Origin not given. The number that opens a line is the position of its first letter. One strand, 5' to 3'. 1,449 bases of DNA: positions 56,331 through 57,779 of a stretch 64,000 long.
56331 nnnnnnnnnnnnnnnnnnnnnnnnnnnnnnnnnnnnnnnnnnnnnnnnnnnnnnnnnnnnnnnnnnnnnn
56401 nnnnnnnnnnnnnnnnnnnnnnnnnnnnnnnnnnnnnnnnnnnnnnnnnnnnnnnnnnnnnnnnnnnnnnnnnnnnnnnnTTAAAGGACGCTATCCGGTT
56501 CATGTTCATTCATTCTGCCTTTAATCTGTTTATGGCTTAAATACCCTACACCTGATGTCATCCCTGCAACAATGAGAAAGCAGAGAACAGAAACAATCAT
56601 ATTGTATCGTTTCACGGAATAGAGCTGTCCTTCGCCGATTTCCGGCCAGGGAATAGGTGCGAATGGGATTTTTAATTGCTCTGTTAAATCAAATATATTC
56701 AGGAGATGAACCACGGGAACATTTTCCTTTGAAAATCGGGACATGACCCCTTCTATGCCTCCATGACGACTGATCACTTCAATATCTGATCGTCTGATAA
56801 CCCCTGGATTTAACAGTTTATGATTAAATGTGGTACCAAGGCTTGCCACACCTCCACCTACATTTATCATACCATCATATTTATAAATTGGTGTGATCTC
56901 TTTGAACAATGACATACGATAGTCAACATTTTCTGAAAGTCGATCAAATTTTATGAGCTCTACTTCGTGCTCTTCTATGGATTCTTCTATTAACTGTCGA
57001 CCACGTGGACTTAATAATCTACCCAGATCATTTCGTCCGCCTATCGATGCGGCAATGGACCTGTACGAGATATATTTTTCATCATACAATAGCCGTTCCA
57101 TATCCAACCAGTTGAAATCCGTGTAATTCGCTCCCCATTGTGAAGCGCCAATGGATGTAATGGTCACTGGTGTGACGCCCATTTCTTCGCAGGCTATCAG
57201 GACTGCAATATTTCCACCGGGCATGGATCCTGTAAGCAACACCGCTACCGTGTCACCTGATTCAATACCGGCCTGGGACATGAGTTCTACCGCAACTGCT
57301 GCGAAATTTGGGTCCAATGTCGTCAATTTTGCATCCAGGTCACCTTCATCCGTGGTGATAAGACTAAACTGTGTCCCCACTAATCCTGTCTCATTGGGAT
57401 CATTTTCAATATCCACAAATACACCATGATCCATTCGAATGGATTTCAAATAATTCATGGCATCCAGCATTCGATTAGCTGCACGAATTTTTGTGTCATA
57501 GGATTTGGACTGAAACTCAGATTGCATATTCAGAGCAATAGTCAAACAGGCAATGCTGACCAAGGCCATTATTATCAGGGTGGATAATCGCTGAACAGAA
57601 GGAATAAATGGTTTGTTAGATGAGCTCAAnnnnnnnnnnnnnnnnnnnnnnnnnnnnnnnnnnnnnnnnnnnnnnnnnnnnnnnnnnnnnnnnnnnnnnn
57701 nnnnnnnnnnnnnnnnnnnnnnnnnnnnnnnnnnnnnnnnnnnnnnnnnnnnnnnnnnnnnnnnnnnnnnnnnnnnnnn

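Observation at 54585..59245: PgsA-less poly-gamma-glutamate synthase module chained to a secreted protein and an outer-membrane barrel: candidate PGA export route in a diderm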

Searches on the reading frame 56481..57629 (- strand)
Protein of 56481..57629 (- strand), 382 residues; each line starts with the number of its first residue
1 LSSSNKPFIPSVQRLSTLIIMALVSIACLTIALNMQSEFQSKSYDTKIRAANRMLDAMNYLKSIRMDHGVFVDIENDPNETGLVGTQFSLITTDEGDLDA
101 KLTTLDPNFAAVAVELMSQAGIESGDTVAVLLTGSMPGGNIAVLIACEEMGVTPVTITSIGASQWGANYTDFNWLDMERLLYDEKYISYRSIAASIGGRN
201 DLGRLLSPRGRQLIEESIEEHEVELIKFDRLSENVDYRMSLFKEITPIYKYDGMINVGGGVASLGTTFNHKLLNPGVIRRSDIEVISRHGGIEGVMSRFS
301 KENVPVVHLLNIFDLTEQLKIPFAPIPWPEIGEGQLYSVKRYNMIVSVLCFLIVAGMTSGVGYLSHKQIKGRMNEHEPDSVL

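Call 3: search_protein_families(library=pfam, proteins=[window:56481-57629:-], max_evalue=0.01)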
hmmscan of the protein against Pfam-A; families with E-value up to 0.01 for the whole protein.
window:56481-57629:- (382 aa): 0 families

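Call 4: search_protein_families(library=ncbifam, proteins=[window:56481-57629:-], max_evalue=0.01)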
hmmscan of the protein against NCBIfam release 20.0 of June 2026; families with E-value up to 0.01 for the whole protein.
window:56481-57629:- (382 aa): 1 family
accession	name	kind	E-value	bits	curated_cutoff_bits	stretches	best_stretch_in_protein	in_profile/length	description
TIGR04332.1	gamma_Glu_sys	subfamily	3e-89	299.3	100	1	17-327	2-305/307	poly-gamma-glutamate system protein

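Call 29: find_homologous_proteins(query=window:56481-57629:-)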
Query window:56481-57629:- (382 aa): 1709 proteins with E <= 0.001 among 5972 candidates; the best 120 are listed.
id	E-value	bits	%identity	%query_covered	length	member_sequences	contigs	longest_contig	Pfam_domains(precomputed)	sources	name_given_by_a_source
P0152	1.9e-250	848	100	100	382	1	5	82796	-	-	-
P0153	2.7e-186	637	73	100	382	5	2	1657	-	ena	-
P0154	4.8e-183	626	74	99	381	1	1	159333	-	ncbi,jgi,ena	-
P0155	1.1e-160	553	69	95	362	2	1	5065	-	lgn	-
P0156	2.8e-157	542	67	95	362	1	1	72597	-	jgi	jgi:poly-gamma-glutamate system protein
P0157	5.3e-153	528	63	99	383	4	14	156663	-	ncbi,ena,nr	ncbi:MAG: poly-gamma-glutamate system protein [Candidatus Marinimicrobia bacterium]|nr:poly-gamma-gl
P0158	1.3e-152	526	62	99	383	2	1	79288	-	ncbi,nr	ncbi:MAG: poly-gamma-glutamate system protein [Candidatus Marinimicrobia bacterium]|nr:poly-gamma-gl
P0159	4.9e-151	521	64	98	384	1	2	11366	-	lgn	-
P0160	9.0e-151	520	59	99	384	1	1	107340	-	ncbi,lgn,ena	-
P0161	2.6e-150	519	60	99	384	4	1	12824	-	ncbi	ncbi:MAG: poly-gamma-glutamate system protein [Fidelibacterota bacterium]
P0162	3.0e-150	519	62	99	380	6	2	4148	-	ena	-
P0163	3.1e-150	519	63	98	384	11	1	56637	-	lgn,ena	-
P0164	4.2e-150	518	60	99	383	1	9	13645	-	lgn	-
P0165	4.9e-150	518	62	99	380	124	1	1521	-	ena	-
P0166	1.8e-149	516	60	99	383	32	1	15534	-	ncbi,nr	ncbi:MAG: poly-gamma-glutamate system protein [Candidatus Marinimicrobia bacterium]|nr:poly-gamma-gl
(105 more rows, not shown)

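Call 31: search_protein_families(library=pfam, proteins=[window:56481-57629:-], max_evalue=10)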
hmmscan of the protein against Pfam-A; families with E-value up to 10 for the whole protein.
window:56481-57629:- (382 aa): 0 families

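Call 50: search_protein_representatives(protein=window:56481-57629:-)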
Query: 382 residues. Proteins with E-value up to 0.001 (for the whole library): 1235; up to 1e-10: 943; up to 1e-30: 518. The best 150 are listed.
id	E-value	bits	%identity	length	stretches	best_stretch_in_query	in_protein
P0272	5.1e-142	489.8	57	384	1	5-382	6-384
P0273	1.1e-105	370.3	48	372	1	8-381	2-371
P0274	9.5e-78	278.4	42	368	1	9-370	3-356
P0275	9.9e-76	271.8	40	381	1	20-355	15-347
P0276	2.1e-75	270.7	40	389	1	17-374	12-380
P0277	1.8e-74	267.6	65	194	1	40-227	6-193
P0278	1.4e-72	261.4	41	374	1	15-354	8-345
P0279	8.5e-72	258.8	40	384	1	16-350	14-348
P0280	2.7e-70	253.9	63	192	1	5-194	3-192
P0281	6.2e-70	252.7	42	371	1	13-352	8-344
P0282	6.3e-70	252.7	43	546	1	41-354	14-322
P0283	1.2e-69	251.7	40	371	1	15-357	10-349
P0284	1.9e-69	251.1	40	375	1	39-381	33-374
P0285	2.3e-69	250.8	36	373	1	8-382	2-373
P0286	2.9e-69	250.5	40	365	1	17-350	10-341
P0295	1.7e-66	241.4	40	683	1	44-367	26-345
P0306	6.1e-64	233.0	35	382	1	10-352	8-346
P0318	1.2e-61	225.4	38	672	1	14-354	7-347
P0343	2.4e-57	211.3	33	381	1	15-379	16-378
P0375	1.0e-53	199.4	32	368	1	17-369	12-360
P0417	6.6e-50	186.8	31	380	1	23-357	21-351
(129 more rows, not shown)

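Call 57: find_related_loci(query=A4, collection=genome_contigs, flank=10000)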
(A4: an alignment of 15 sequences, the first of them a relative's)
Query A4 (382 aa) in genome_contigs; peptide patterns used: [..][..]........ (x = any residue, [..] = any of these).
599 stretches matched a pattern (row limit reached: there are more); 565 encode a relative of the query (tblastn E <= 1e-3); the best 80 are kept; 80 distinct loci.
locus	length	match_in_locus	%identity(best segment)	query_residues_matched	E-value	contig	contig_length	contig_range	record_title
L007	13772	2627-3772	73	1-382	0e+0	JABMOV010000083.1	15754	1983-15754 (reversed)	MAG: Candidatus Neomarinimicrobiota bacterium isolate bin.159 k141_3039854, whole genome shotgun sequence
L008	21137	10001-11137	74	4-382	0e+0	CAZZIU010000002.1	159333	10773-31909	MAG TPA_asm: uncultured bacterium isolate binchicken_co275_11 genome assembly, contig: NODE_21_length_159333_cov_23.6642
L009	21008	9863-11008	65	1-382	3e-174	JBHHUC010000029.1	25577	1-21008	MAG: Fidelibacterota bacterium isolate S.6.sp2_bin.15 NODE_273_length_25577_cov_5.261617, whole genome shotgun sequence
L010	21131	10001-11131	62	6-382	1e-161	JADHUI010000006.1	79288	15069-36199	MAG: Candidatus Neomarinimicrobiota bacterium isolate BS150m-G42 BS-150m-C219, whole genome shotgun sequence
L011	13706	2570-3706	60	4-382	1e-157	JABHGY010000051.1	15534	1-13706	MAG: Candidatus Neomarinimicrobiota bacterium isolate SI037_bin27 k141_382143, whole genome shotgun sequence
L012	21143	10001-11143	59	2-382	1e-156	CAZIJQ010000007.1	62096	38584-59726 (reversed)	MAG TPA_asm: uncultured bacterium isolate SRP200020_co6_38 genome assembly, contig: NODE_211_length_62096_cov_40.623813,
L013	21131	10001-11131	63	6-382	3e-156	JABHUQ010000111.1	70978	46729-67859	MAG: Candidatus Neomarinimicrobiota bacterium isolate SI039_bin89 k141_2287898, whole genome shotgun sequence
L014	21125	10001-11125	63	8-382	5e-156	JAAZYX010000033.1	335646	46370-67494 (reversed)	MAG: Candidatus Neomarinimicrobiota bacterium isolate bin79o c_000001639738, whole genome shotgun sequence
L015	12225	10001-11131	59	6-382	4e-156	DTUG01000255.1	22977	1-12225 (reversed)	MAG TPA_asm: Candidatus Neomarinimicrobiota bacterium isolate UWMA-0099 NODE_998_length_22977_cov_8.691519, whole genome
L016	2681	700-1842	59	2-382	4e-165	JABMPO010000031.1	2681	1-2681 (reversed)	MAG: Candidatus Neomarinimicrobiota bacterium isolate bin.522 k141_325617, whole genome shotgun sequence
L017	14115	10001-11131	60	6-382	1e-155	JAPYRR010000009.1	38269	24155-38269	MAG: Candidatus Neomarinimicrobiota bacterium isolate PW3.metabat2.184_sub PW3_1547_length_38269_cov_9.489245, whole gen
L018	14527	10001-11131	59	6-382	3e-155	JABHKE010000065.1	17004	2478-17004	MAG: Candidatus Neomarinimicrobiota bacterium isolate SI037S2_bin13 k141_324804, whole genome shotgun sequence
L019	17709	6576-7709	61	6-382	1e-154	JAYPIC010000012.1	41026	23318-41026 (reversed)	MAG: bacterium isolate 139577_S178_metabat_bins_2.tsv.093 NODE_803_length_41026_cov_5.420419, whole genome shotgun seque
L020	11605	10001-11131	58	6-382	7e-153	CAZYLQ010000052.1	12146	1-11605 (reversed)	MAG TPA_asm: uncultured bacterium isolate SRP092902_co1_314 genome assembly, contig: NODE_8679_length_12146_cov_10.42469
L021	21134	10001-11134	60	6-382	2e-151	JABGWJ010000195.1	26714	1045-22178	MAG: bacterium isolate SI034_bin49 k141_2364420, whole genome shotgun sequence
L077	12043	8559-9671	44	8-382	4e-95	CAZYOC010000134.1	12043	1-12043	MAG TPA_asm: uncultured bacterium isolate SRP141376_co4_309 genome assembly, contig: NODE_8829_length_12043_cov_7.136803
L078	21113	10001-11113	42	8-382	1e-92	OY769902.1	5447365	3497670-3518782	MAG: bacterium isolate 4242d4b0-8bbc-493e-bdd7-9fab39dafe09 genome assembly, chromosome: 1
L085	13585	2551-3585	43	6-354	1e-85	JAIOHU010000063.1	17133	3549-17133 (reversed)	MAG: bacterium isolate MAG_12 contig_64973, whole genome shotgun sequence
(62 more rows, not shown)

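Call 65: find_encoding_contigs(protein=P0318, flank=8000, max_places=2)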
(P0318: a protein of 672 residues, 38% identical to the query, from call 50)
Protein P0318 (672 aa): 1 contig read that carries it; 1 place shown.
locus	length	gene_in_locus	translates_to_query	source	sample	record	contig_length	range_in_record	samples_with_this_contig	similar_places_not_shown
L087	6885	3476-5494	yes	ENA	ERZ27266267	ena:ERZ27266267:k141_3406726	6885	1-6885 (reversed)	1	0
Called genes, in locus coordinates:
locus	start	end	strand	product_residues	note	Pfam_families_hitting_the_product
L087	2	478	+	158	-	?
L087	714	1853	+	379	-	-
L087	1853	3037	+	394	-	PF08245:Mur_ligase_M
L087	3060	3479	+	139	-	PF14102:Caps_synth_CapC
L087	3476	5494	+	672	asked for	-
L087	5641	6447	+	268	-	-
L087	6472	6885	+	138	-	?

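Call 66: find_encoding_contigs(protein=P0295, flank=8000, max_places=2)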
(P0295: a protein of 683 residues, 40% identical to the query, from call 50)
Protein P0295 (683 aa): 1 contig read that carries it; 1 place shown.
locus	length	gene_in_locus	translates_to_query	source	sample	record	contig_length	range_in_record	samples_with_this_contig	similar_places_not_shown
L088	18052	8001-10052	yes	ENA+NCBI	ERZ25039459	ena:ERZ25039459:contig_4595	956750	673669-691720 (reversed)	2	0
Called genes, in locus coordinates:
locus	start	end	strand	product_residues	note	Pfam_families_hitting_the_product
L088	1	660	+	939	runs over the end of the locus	PF01364:Peptidase_C25, PF11974:bMG3 (weak), PF13860:FlgD_ig (weak)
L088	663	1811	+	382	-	-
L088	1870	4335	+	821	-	PF08309:LVIVD, PF00041:fn3 (faint), PF16656:Pur_ac_phosph_N (weak), PF03781:FGE-sulfatase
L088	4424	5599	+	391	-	PF07786:HGSNAT_cat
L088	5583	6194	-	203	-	-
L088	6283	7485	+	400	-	PF08245:Mur_ligase_M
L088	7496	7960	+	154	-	PF14102:Caps_synth_CapC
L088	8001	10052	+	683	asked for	-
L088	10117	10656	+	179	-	PF00578:AhpC-TSA, PF08534:Redoxin (weak)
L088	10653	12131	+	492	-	-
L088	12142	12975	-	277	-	-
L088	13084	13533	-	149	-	PF01814:Hemerythrin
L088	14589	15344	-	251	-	-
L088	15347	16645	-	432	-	PF00909:Ammonium_transp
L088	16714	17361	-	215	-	PF00072:Response_reg, PF04545:Sigma70_r4 (weak), PF08281:Sigma70_r4_2, PF00196:GerE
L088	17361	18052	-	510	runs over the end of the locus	PF07730:HisKA_3 (weak), PF13581:HATPase_c_2 (weak), PF02518:HATPase_c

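Call 69: find_encoding_contigs(protein=P0417, flank=8000, max_places=1)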
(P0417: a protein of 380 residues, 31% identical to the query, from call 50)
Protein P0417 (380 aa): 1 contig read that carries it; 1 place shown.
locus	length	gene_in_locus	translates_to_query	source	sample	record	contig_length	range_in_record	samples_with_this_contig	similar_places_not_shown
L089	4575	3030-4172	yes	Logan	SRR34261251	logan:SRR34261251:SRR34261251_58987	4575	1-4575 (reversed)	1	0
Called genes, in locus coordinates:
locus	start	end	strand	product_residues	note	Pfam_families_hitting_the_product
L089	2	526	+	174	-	?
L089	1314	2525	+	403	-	PF08245:Mur_ligase_M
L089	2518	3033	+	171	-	PF14102:Caps_synth_CapC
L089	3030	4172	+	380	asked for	-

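Call 70: find_encoding_contigs(protein=P0375, flank=8000, max_places=1)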
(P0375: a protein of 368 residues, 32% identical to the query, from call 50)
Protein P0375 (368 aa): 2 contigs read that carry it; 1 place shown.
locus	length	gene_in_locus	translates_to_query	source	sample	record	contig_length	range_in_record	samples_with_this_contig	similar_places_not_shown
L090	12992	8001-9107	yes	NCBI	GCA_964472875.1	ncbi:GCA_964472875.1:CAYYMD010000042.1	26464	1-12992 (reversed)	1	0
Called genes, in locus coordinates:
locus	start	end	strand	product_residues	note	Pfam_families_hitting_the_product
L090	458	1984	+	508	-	PF13709:DUF4159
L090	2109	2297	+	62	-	PF18506:RelB-like (weak)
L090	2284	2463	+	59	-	-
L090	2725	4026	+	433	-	PF03952:Enolase_N, PF00113:Enolase_C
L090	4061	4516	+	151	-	-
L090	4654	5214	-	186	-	PF08207:EFP_N, PF01132:EFP, PF09285:Elong-fact-P_C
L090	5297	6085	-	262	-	PF03118:RNA_pol_A_CTD (faint), PF04545:Sigma70_r4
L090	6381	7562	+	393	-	PF08245:Mur_ligase_M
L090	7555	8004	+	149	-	PF14102:Caps_synth_CapC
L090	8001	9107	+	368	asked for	-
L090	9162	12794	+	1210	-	PF01855:POR_N, PF17147:PFOR_II, PF01558:POR, PF10371:EKR, PF12838:Fer4_7, PF13237:Fer4_10, PF13484:Fer4_16, PF02775:TPP_enzyme_C, +7 more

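Call 71: find_encoding_contigs(protein=P0343, flank=8000, max_places=1)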
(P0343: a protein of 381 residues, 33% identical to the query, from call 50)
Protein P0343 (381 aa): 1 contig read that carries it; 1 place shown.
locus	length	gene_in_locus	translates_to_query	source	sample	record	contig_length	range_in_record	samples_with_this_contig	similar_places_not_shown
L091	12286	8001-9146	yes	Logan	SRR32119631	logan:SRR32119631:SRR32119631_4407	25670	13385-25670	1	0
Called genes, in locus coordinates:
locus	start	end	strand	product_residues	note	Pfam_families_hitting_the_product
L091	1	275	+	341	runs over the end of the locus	PF02912:Phe_tRNA-synt_N, PF01409:tRNA-synt_2d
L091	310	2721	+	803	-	PF01588:tRNA_bind, PF03483:B3_4, PF03484:B5, PF17759:tRNA_synthFbeta, PF03147:FDX-ACB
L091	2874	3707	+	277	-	PF01694:Rhomboid, PF20216:DUF6576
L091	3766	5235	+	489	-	PF08323:Glyco_transf_5, PF13439:Glyco_transf_4 (faint), PF00534:Glycos_transf_1, PF13692:Glyco_trans_1_4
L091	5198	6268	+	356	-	PF02547:Queuosine_synth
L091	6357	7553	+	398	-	PF08245:Mur_ligase_M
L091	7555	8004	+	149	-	PF14102:Caps_synth_CapC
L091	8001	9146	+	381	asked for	-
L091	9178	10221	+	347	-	PF01071:GARS_A (weak), PF07478:Dala_Dala_lig_C, PF13535:ATP-grasp_4 (faint)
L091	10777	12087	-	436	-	PF01120:Alpha_L_fucos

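Call 72: find_encoding_contigs(protein=P0285, flank=8000, max_places=1)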
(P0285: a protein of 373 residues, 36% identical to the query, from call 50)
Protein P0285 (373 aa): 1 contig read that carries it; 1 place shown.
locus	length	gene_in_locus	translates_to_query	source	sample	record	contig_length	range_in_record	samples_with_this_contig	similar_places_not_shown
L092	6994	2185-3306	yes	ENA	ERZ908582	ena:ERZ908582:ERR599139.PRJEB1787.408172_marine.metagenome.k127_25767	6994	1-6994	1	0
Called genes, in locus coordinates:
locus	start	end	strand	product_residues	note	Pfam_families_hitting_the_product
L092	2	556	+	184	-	?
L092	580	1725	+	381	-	PF08245:Mur_ligase_M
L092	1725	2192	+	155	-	PF14102:Caps_synth_CapC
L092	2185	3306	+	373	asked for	-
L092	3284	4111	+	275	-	-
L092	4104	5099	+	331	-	-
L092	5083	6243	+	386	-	-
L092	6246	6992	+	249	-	?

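Call 73: find_encoding_contigs(protein=P0306, flank=8000, max_places=1)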
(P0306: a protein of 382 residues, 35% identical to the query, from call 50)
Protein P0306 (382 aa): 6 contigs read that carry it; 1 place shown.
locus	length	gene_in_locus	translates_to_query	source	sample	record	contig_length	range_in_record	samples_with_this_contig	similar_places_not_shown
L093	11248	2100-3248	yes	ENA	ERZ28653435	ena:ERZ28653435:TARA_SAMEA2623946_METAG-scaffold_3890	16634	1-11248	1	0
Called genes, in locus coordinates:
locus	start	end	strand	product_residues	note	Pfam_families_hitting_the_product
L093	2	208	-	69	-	?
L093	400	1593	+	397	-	PF08245:Mur_ligase_M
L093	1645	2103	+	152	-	PF14102:Caps_synth_CapC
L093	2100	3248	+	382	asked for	-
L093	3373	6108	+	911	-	-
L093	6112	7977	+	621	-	PF13353:Fer4_12 (faint)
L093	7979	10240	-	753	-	PF13948:DUF4215 (faint)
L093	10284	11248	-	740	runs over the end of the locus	-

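Call 79: search_solved_structures(query=A4, max_evalue=1)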
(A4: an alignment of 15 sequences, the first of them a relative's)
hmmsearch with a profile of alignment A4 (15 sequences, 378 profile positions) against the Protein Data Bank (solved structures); distinct sequences matched with E-value up to 1: 12.
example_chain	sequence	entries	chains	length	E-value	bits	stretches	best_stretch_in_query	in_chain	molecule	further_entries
4zxl_A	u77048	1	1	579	0.11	14.5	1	49-80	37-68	O-GlcNAcase NagJ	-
2ydq_A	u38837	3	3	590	0.12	14.4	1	49-80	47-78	O-GLCNACASE NAGJ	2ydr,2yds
5oxd_A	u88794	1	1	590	0.12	14.4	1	49-80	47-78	O-GlcNAcase NagJ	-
6rhe_A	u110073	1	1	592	0.12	14.4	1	49-80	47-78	O-GlcNAcase NagJ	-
2cbi_A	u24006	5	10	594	0.12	14.4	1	49-80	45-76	HYALURONIDASE | O-GLCNACASE NAGJ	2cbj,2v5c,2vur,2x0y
2j62_A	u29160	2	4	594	0.12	14.4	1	49-80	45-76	O-GlcNAcase NagJ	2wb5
7khv_A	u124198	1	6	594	0.12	14.4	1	49-80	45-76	O-GlcNAcase NagJ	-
2xpk_A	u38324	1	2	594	0.12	14.4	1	49-80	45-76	O-GLCNACASE NAGJ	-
2w79_A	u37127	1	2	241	0.12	14.4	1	207-276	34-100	1-(5-PHOSPHORIBOSYL)-5-[(5-PHOSPHORIBOSYLAMINO) METHYLIDENEAMINO] IMIDAZOLE-4-CARBOXAMIDE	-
2v5d_A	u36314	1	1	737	0.15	14.1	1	49-80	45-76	O-GLCNACASE NAGJ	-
3qe3_A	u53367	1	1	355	0.54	12.3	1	108-159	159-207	Sorbitol dehydrogenase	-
2cff_A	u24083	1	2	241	0.91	11.5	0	207-277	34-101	1-(5-PHOSPHORIBOSYL)-5-[(5-PHOSPHORIBOSYLAMINO) METHYLIDENEAMINO] IMIDAZOLE-4-CARBOXAMIDE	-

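Call 88: search_protein_families(library=pfam, alignment_id=A5, max_evalue=1)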
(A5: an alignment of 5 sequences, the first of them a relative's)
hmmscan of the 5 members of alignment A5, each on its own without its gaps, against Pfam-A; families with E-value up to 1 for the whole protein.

A. member 1, L083:12099-13226:+ (375 aa): 0 families

B. families by the number of members that match (of 5 scanned): 4 families
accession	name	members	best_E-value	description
PF12869.13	tRNA_anti-like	1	0.13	tRNA_anti-like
PF00746.26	Gram_pos_anchor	1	0.19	LPXTG cell wall anchor motif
PF22578.2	GGR_cat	1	0.5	Geranylgeranyl reductase catalytic domain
PF25184.1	YxzE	1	0.59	YxzE-like putative bacteriocin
